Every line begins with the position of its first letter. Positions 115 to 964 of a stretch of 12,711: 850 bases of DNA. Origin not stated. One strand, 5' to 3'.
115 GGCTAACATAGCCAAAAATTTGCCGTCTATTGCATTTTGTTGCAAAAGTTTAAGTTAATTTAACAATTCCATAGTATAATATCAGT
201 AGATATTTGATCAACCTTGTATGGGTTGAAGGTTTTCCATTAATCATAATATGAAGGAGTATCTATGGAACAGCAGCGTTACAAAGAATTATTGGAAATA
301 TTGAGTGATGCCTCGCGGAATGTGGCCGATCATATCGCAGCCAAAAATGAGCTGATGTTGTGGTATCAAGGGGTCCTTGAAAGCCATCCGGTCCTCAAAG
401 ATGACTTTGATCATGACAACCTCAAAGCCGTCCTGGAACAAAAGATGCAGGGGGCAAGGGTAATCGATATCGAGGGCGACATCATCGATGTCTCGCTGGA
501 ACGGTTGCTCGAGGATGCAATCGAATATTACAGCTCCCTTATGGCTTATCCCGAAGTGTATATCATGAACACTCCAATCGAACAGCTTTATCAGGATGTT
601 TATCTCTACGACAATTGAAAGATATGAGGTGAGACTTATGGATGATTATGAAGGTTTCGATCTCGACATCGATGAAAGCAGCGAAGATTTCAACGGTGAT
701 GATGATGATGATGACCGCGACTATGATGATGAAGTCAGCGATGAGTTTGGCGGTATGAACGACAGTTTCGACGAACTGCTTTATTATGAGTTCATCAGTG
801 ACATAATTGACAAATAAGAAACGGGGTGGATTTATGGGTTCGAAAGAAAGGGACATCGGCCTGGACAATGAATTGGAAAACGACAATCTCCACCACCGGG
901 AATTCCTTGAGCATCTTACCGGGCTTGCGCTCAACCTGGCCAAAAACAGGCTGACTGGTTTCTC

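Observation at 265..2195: Three-gene operon: two small acidic proteins plus a membrane-less KAP-family NTPase, a candidate uncharacterised conflict/defence module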

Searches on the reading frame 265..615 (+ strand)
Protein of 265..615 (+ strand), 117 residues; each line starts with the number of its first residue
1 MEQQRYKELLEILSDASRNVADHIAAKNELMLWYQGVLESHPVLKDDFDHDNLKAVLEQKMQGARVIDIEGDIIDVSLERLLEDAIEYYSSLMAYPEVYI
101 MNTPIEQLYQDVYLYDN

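Call 3: search_protein_families(library=pfam, proteins=[window:265-615:+], max_evalue=1)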
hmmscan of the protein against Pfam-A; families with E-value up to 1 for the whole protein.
window:265-615:+ (117 aa): 1 family
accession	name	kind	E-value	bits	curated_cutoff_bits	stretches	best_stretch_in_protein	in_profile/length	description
PF00113.28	Enolase_C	-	0.045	13.5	21.5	1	18-88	126-198/296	Enolase, C-terminal TIM barrel domain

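Call 4: search_protein_families(library=padloc, proteins=[window:265-615:+], max_evalue=1)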
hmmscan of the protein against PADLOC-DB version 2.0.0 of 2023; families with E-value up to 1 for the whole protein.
window:265-615:+ (117 aa): 0 families

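Call 5: search_protein_families(library=ncbifam, proteins=[window:265-615:+], max_evalue=1)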
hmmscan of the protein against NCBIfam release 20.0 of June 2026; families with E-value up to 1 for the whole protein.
window:265-615:+ (117 aa): 0 families

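Call 6: search_protein_families(library=phrogs, proteins=[window:265-615:+], max_evalue=1)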
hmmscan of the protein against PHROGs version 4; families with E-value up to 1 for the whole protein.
window:265-615:+ (117 aa): 2 families
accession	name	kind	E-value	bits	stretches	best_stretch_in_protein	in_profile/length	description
phrog_22142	-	unknown function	0.11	13.7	0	88-110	34-56/67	-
phrog_11949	-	unknown function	0.16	12.8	1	42-90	103-152/180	-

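Call 8: find_homologous_proteins(query=window:265-615:+, max_evalue=0.01)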
Query window:265-615:+ (117 aa): 3 proteins with E <= 0.01 among 7 candidates.
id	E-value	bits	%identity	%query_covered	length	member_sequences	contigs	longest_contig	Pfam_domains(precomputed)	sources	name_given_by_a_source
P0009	7.5e-64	231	93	100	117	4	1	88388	-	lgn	-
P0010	6.4e-58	212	85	100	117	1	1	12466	-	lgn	-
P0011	1.3e-55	204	82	100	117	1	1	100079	-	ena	-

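Call 12: find_encoding_contigs(protein=P0011, flank=8000, max_places=3)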
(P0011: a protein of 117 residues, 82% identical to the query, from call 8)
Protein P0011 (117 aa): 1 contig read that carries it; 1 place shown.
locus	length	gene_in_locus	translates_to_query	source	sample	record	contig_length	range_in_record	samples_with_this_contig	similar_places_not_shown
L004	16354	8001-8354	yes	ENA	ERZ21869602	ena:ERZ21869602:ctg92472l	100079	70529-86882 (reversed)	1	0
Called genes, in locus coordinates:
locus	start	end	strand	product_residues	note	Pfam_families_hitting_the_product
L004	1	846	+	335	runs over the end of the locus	PF00248:Aldo_ket_red, PF13183:Fer4_8 (faint), PF13187:Fer4_9 (weak), PF13534:Fer4_17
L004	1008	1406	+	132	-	PF12953:DUF3842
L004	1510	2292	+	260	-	PF02540:NAD_synthase (faint)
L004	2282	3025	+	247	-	PF00731:AIRC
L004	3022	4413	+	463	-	PF01969:Ni_insertion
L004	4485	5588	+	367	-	PF00248:Aldo_ket_red, PF13746:Fer4_18 (faint), PF14697:Fer4_21 (faint), PF13183:Fer4_8, PF12838:Fer4_7 (weak), PF13187:Fer4_9, PF13237:Fer4_10 (weak), PF13534:Fer4_17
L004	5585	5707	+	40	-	-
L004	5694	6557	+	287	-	PF03976:PPK2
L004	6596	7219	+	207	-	PF17118:DUF5105 (weak)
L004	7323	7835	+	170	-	PF12682:Flavodoxin_4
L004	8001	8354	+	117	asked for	-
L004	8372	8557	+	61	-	-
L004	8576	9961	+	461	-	PF07693:KAP_NTPase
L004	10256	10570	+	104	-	-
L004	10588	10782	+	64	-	-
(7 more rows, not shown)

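Call 30: predict_structure(alignment_id=A3)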
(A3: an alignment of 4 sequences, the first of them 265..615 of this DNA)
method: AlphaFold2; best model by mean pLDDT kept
length: 117 residues; sequences in the alignment: 4
mean_pLDDT: 70.8   pTM: 0.49
mean pLDDT of the five models: 70.8, 70.2, 63.7, 49.3, 43.4
residues with pLDDT >= 90: 0; 70-90: 76; 50-70: 31; < 50: 10
segments of 3 or more residues with pLDDT < 50: 41-45
pLDDT, mean of each block of 10 residues (from residue 1): 80 84 77 63 55 80 56 62 81 72 78 59
secondary structure, 60 per line:
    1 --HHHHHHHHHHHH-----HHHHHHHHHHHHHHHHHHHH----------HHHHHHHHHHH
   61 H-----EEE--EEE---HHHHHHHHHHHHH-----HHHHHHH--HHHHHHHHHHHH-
elements in order: H3-14 H20-39 H50-61 E67-69 E72-74 H78-90 H96-102 H105-116

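Call 40: fold_search(model_id=the predicted structure, library=pdb)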
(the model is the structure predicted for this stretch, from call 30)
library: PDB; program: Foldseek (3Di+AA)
matches with E <= 10: 40; with E <= 0.001: 0
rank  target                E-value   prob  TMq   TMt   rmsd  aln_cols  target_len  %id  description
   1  5y5f                  2.6e+00  0.14  0.28  0.09  11.4       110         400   13  Structure of cytochrome P450nor in NO-bound state: damaged by low-dose (0.72 MGy) X-ray (released 2017-12-06)
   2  1cmn                  2.9e+00  0.12  0.26  0.09  11.4       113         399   13  CRYSTAL STRUCTURES OF FERRIC-NO COMPLEXES OF FUNGAL NITRIC OXIDE REDUCTASE AND THEIR SER286 MUTANTS AT CRYOGENIC TEMPERA (released 2000-03-22)
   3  1ulw                  3.3e+00  0.11  0.26  0.09  11.3       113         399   13  Crystal structure of P450nor Ser73Gly/Ser75Gly mutant (released 2004-10-05)
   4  1f24                  3.9e+00  0.10  0.27  0.09  11.4       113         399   13  CRYSTAL STRUCTURE OF NO COMPLEX OF THR243ALA MUTANTS OF CYTOCHROME P450NOR (released 2000-11-23)
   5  1cmj                  4.4e+00  0.10  0.27  0.09  11.3       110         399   13  CRYSTAL STRUCTURES OF FERRIC-NO COMPLEXES OF FUNGAL NITRIC OXIDE REDUCTASE AND THEIR SER286 MUTANTS AT CRYOGENIC TEMPERA (released 2000-03-22)
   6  5wme_A                4.9e+00  0.15  0.34  0.43  22.2        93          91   17  Crystal Structure of Amino Acids 1729-1786 of Human Beta Cardiac Myosin Fused to Gp7 as Anti-Parallel Four-Helix Bundl (released 2017-08-23)
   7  5wme_C                4.9e+00  0.15  0.34  0.42  22.1        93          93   17  Crystal Structure of Amino Acids 1729-1786 of Human Beta Cardiac Myosin Fused to Gp7 as Anti-Parallel Four-Helix Bundl (released 2017-08-23)
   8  1f26                  4.9e+00  0.08  0.27  0.09  11.4       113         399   13  CRYSTAL STRUCTURE OF NO COMPLEX OF THR243VAL MUTANTS OF CYTOCHROME P450NOR (released 2000-11-23)
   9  4xa6_B                5.2e+00  0.12  0.34  0.25  28.9       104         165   15  Crystal Structure of the coiled-coil surrounding Skip 4 of MYH7 (released 2015-07-01)
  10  1f25                  5.2e+00  0.09  0.28  0.10  11.2       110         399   14  CRYSTAL STRUCTURE OF NO COMPLEX OF THR243ASN MUTANTS OF CYTOCHROME P450NOR (released 2000-11-23)
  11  8v87_F                5.8e+00  0.06  0.23  0.15   6.8        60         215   13  60S ribosome biogenesis intermediate (Dbp10 post-catalytic structure - Overall map) (released 2024-05-01)
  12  1wwp_A                6.2e+00  0.06  0.27  0.27  12.8       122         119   12  Crystal structure of ttk003001694 from Thermus Thermophilus HB8 (released 2005-07-12)
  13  5fej_B                6.2e+00  0.02  0.17  0.15  17.1       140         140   16  CopM in the Cu(I)-bound form (released 2016-09-07)
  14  1rom                  7.0e+00  0.08  0.28  0.09  11.3       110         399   13  CRYSTAL STRUCTURE OF NITRIC REDUCTASE FROM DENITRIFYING FUNGUS FUSARIUM OXYSPORUM (released 1997-10-15)
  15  4iff_A                7.4e+00  0.23  0.35  0.49  11.9        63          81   16  Structural organization of FtsB, a transmembrane protein of the bacterial divisome (released 2013-04-10)
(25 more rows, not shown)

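Call 48: find_related_loci(query=A3, collection=metagenome_contigs, flank=6000)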
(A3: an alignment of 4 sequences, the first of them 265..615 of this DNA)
Query A3 (117 aa) in metagenome_contigs; peptide patterns used: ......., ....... (x = any residue, [..] = any of these).
319 stretches matched a pattern, but none encodes a relative of the query by tblastn (E <= 1e-3).

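Call 49: find_related_loci(query=A3, collection=viral_contigs, flank=6000)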
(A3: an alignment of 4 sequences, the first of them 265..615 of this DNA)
Query A3 (117 aa) in viral_contigs; peptide patterns used: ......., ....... (x = any residue, [..] = any of these).
51 stretches matched a pattern, but none encodes a relative of the query by tblastn (E <= 1e-3).

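Call 57: search_solved_structures(query=A3, max_evalue=10)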
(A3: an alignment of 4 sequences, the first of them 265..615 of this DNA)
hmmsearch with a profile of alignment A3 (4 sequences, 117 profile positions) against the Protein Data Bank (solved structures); distinct sequences matched with E-value up to 10: 9.
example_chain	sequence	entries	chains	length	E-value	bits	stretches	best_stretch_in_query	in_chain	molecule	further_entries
6npo_A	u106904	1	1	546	0.27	14.7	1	12-105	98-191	Oligopeptide ABC transporter, oligopeptide-binding protein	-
7c8g_A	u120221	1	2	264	0.73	13.3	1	54-102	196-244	Alginate lyase AlyC3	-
7c8f_A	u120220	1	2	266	0.98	12.9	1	54-102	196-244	H127A/Y244A mutant of alginate lyase AlyC3 in complex with dimannuronate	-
1vep_A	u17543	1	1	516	1.5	12.3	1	30-56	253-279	Beta-amylase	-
1ven_A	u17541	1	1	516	1.5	12.3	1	30-56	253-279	Beta-amylase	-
1itc_A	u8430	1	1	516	1.5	12.3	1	30-56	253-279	Beta-Amylase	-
1b90_A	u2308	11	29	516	1.5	12.3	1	30-56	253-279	PROTEIN (BETA-AMYLASE) | Beta-amylase | PROTEIN (1,4-ALPHA-D-GLUCAN MALTOHYDROLASE.)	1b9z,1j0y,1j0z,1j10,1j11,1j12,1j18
1veo_A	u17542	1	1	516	1.5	12.3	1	30-56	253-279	Beta-amylase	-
7eko_C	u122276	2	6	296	1.7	12.1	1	19-64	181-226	ATP-dependent Clp protease proteolytic subunit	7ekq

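Call 65: search_dna_similar(query=window:265-615:+, collection=phages, mode=protein, max_evalue=1, max_rows=10)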
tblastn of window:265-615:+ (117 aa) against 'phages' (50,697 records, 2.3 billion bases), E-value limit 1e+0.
No match.

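Call 66: search_dna_similar(query=window:265-615:+, collection=plasmids, mode=protein, max_evalue=1, max_rows=10)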
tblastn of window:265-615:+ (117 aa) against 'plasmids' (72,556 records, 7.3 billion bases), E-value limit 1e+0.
No match.

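Call 88: fold_search(model_id=the predicted structure, library=viral)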
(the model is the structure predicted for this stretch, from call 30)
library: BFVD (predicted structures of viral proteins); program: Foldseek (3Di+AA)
matches with E <= 10: 66; with E <= 0.001: 0
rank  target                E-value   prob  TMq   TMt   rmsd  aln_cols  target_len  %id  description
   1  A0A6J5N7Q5            2.0e+00  0.16  0.31  0.26  16.6       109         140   16  Uncharacterized protein [uncultured Caudovirales phage]
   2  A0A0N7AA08            2.0e+00  0.09  0.28  0.20  13.6       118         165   19  (no name in the UniProt tables at hand)
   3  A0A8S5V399            2.2e+00  0.09  0.23  0.30  10.0        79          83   14  Uncharacterized protein [Caudovirales sp. ctVfb8]
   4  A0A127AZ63            2.3e+00  0.11  0.29  0.16  20.3       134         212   13  DUF2786 domain-containing protein [Bacillus phage SP-15]
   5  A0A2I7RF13            2.3e+00  0.03  0.17  0.13  14.8       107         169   15  (no name in the UniProt tables at hand)
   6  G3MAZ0                2.4e+00  0.06  0.16  0.10  12.1        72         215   18  Gp610 [Bacillus phage G]
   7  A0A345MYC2            3.0e+00  0.08  0.24  0.15  15.8       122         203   11  (no name in the UniProt tables at hand)
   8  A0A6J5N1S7            3.0e+00  0.07  0.26  0.17  12.9       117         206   15  Uncharacterized protein [uncultured Caudovirales phage]
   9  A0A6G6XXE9            3.4e+00  0.04  0.22  0.16  20.8       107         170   17  (no name in the UniProt tables at hand)
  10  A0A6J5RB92            3.6e+00  0.08  0.27  0.25  15.9       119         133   11  Uncharacterized protein [uncultured Caudovirales phage]
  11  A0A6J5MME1            3.8e+00  0.09  0.28  0.36  10.4        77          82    4  Uncharacterized protein [uncultured Caudovirales phage]
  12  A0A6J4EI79            3.8e+00  0.04  0.14  0.22  14.4        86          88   12  (no name in the UniProt tables at hand)
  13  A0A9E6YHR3            4.1e+00  0.06  0.26  0.04  15.4       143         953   16  (no name in the UniProt tables at hand)
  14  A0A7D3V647            4.1e+00  0.04  0.20  0.12  13.7        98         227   15  Uncharacterized protein [Fadolivirus FV1/VV64]
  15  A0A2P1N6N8            4.6e+00  0.06  0.30  0.09  13.6       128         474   15  VP5 [Liao ning virus]
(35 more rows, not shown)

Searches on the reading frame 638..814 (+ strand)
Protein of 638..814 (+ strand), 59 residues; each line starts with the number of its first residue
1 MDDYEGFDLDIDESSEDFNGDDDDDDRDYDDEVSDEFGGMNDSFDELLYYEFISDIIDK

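Call 3: search_protein_families(library=pfam, proteins=[window:638-814:+], max_evalue=1)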
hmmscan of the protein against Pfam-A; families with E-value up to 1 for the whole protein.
window:638-814:+ (59 aa): 0 families

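Call 4: search_protein_families(library=padloc, proteins=[window:638-814:+], max_evalue=1)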
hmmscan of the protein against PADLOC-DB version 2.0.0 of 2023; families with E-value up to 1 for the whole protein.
window:638-814:+ (59 aa): 0 families

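Call 5: search_protein_families(library=ncbifam, proteins=[window:638-814:+], max_evalue=1)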
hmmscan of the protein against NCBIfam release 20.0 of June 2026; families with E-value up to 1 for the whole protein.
window:638-814:+ (59 aa): 0 families

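Call 6: search_protein_families(library=phrogs, proteins=[window:638-814:+], max_evalue=1)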
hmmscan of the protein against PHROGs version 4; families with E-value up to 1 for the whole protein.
window:638-814:+ (59 aa): 0 families

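Call 58: search_solved_structures(query=A4, max_evalue=10)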
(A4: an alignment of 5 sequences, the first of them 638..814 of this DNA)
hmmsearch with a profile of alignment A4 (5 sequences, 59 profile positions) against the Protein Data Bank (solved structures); distinct sequences matched with E-value up to 10: 0.
